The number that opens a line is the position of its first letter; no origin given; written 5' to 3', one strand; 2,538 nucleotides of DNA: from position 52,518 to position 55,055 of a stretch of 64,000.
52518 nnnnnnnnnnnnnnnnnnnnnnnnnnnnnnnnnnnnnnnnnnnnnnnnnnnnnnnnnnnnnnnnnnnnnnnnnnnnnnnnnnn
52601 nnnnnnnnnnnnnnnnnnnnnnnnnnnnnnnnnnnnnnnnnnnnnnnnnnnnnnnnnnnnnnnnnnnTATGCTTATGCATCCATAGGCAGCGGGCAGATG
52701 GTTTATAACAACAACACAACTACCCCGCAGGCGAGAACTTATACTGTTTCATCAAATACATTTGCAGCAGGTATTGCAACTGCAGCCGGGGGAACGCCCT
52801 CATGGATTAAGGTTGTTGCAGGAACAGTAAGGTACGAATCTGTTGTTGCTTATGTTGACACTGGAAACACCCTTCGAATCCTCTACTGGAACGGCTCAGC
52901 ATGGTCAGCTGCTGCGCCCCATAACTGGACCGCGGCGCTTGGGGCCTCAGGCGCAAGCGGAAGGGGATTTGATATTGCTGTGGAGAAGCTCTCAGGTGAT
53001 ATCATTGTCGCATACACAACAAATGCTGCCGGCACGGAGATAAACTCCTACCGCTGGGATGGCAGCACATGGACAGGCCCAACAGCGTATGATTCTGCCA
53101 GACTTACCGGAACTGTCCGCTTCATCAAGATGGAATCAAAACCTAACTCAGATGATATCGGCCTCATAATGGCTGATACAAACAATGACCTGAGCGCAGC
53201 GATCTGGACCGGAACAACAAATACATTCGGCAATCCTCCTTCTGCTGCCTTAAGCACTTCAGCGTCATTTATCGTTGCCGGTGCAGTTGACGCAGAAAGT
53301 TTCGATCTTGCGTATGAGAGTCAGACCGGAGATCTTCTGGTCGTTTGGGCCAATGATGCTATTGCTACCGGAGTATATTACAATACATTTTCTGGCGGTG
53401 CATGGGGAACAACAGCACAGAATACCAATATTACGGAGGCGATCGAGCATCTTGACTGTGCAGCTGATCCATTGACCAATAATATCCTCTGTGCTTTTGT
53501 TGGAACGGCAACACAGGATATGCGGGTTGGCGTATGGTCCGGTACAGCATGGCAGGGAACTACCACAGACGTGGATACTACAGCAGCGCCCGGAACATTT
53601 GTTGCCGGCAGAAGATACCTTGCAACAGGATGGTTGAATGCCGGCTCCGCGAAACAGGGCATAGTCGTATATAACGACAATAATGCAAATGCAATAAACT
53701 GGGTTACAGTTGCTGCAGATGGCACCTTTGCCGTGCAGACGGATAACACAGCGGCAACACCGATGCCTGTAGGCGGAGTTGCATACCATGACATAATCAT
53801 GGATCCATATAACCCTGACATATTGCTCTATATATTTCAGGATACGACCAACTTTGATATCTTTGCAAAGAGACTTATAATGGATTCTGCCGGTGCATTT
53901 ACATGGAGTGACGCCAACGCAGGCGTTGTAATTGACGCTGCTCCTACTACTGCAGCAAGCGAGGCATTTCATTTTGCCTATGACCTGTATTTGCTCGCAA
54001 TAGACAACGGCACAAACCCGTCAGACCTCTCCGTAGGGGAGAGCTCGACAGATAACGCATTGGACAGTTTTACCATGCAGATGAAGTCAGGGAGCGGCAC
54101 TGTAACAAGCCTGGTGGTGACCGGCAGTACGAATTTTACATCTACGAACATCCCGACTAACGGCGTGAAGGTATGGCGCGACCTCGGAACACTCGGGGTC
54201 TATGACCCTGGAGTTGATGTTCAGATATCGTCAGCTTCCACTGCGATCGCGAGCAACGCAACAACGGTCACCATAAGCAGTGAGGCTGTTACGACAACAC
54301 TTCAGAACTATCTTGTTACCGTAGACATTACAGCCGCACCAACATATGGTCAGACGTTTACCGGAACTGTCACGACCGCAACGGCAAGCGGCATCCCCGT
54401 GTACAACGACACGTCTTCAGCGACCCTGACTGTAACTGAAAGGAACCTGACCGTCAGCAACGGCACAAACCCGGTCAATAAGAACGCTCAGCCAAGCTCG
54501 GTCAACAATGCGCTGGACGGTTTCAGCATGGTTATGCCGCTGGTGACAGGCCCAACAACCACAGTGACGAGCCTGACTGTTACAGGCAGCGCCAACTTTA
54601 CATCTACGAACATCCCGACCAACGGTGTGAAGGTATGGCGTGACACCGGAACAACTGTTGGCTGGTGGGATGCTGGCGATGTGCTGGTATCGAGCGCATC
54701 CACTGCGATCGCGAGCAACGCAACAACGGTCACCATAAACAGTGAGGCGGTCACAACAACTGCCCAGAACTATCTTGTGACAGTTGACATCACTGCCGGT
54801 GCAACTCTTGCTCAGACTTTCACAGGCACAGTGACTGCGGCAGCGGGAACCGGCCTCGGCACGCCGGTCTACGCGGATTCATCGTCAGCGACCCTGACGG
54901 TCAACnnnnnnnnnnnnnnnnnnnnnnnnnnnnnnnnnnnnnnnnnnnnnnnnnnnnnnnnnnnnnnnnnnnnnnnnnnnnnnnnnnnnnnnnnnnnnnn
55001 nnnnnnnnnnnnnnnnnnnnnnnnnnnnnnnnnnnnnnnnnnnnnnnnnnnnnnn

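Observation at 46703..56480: Locus 2: tetrahaem cyt c – 912-aa NHL/FG-GAP protein – ~17-haem cytochrome – 1324-aa mega-cytochrome, translationally coupled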

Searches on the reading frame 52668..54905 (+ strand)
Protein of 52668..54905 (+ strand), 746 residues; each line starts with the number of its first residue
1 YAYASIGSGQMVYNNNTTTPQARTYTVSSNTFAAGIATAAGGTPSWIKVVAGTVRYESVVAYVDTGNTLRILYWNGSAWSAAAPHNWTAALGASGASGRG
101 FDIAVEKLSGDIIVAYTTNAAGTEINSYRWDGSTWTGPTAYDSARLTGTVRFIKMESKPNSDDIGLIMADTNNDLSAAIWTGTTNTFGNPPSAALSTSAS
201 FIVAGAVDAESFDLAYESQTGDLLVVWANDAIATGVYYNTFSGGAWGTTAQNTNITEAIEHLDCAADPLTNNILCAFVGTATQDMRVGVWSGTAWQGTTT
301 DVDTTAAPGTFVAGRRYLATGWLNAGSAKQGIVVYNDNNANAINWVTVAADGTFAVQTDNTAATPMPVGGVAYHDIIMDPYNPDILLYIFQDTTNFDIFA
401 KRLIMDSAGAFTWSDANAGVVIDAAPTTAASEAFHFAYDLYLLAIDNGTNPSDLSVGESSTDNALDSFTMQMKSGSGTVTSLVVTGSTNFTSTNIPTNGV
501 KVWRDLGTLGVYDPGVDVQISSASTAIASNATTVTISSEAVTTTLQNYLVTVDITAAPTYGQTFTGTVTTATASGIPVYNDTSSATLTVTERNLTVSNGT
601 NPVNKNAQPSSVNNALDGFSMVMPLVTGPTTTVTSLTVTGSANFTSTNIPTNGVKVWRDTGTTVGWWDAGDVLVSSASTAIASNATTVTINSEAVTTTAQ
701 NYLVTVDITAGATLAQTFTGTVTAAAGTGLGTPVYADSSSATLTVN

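Call 50: search_protein_representatives(protein=window:52668-54905:+)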
Query: 746 residues. Proteins with E-value up to 0.001 (for the whole library): 920; up to 1e-10: 653; up to 1e-30: 199. The best 150 are listed.
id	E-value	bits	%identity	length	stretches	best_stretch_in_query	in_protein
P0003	0.0e+00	1163.6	76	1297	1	2-746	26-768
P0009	6.4e-212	722.2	74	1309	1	1-449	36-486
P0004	1.5e-205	701.1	74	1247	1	2-440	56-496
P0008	1.9e-184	631.4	44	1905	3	8-745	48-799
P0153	1.0e-173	596.0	26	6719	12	31-556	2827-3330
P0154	4.3e-153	527.8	26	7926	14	17-574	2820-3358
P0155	7.5e-138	477.4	45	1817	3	444-745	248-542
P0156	7.8e-114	398.0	43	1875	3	443-745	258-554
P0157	1.3e-109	384.1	34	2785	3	7-593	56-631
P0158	1.8e-101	357.2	34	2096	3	44-727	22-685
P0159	1.7e-98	347.4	36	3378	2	8-592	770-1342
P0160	1.9e-97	343.9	36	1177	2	16-418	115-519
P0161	1.2e-92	328.0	64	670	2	579-746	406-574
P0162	8.7e-85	302.0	49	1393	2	450-745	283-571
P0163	1.4e-82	294.7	32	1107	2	7-442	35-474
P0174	8.4e-67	242.6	41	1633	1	7-445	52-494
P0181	1.0e-63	232.4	39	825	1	7-441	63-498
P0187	3.3e-61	224.1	39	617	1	6-438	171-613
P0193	6.1e-60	219.9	40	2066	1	8-448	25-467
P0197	3.4e-58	214.1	37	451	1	8-438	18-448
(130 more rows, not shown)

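Call 52: search_protein_families(library=pfam, proteins=[P0197, P0187, P0160, P0163, P0174, P0181, P0193], max_evalue=0.001)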
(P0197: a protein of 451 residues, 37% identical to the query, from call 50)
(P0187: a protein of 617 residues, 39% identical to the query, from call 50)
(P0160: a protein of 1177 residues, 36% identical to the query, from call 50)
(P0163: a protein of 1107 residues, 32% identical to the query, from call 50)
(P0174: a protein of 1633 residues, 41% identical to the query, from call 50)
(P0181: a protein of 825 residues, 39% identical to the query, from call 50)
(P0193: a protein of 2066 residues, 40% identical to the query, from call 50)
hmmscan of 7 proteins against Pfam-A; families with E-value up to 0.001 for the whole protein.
P0197 (451 aa): 0 families

P0187 (617 aa): 0 families

P0160 (1177 aa): 0 families

P0163 (1107 aa): 0 families

P0174 (1633 aa): 1 family
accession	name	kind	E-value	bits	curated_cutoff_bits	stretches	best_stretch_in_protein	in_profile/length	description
PF01833.30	TIG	-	6.7e-05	23.2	20.9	0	524-598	13-72/84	IPT/TIG domain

P0181 (825 aa): 0 families

P0193 (2066 aa): 3 families
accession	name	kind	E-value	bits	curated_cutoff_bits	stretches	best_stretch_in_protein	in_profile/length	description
PF13385.13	Laminin_G_3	-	3.8e-37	128.2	27.6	2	696-862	1-150/151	Concanavalin A-like lectin/glucanases superfamily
PF10102.14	DUF2341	-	4.9e-29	101.1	23.4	2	582-647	2-66/84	Domain of unknown function (DUF2341)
PF18290.7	Nudix_hydro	-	0.00027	21.4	26.5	0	594-620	27-53/80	Nudix hydrolase domain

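Call 56: predict_structure(alignment_id=A4)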
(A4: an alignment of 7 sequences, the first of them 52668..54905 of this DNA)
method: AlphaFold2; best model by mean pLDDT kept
length: 746 residues; sequences in the alignment: 7
mean_pLDDT: 69.6   pTM: 0.63
mean pLDDT of the five models: 69.6, 66.0, 59.1, 55.2, 54.9
residues with pLDDT >= 90: 49; 70-90: 360; 50-70: 267; < 50: 70
segments of 3 or more residues with pLDDT < 50: 1-6, 204-207, 231-233, 306-310, 451-460, 574-582, 602-608, 626-629, 663-666
pLDDT, mean of each block of 10 residues (from residue 1): 46 73 73 62 76 65 79 69 70 60 83 79 75 78 75 86 88 85 79 74 54 89 85 72 89 76 86 86 80 82 54 69 83 74 82 81 54 79 80 78 83 73 60 70 54 40 63 60 74 74 68 61 66 74 71 60 63 48 51 62 49 63 55 72 70 73 50 66 64 70 71 58 66 55 48
secondary structure, 60 per line:
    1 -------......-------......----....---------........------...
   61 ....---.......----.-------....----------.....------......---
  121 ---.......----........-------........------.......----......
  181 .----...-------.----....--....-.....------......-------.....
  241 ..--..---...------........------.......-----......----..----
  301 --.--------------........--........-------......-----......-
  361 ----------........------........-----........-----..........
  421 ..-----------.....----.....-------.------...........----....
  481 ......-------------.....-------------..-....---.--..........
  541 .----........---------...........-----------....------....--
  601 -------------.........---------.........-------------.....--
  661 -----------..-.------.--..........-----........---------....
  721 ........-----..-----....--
elements in order (helices of 4 or more, strands of 3 or more residues): E8-13 E21-26 E31-34 E44-51 E58-64 E68-74 E87-90 E101-105 E112-117 E124-130 E135-142 E150-157 E164-170 E175-181 E186-188 E201-204 E207-210 E212-216 E223-228 E236-242 E250-252 E259-266 E273-279 E285-290 E318-325 E328-335 E343-348 E354-359 E371-378 E385-392 E398-405 E411-422 E434-438 E443-447 E462-472 E477-486 E500-504 E521-524 E531-541 E546-553 E563-573 E585-588 E595-598 E614-622 E632-640 E654-658 E685-694 E700-707 E717-728 E741-744
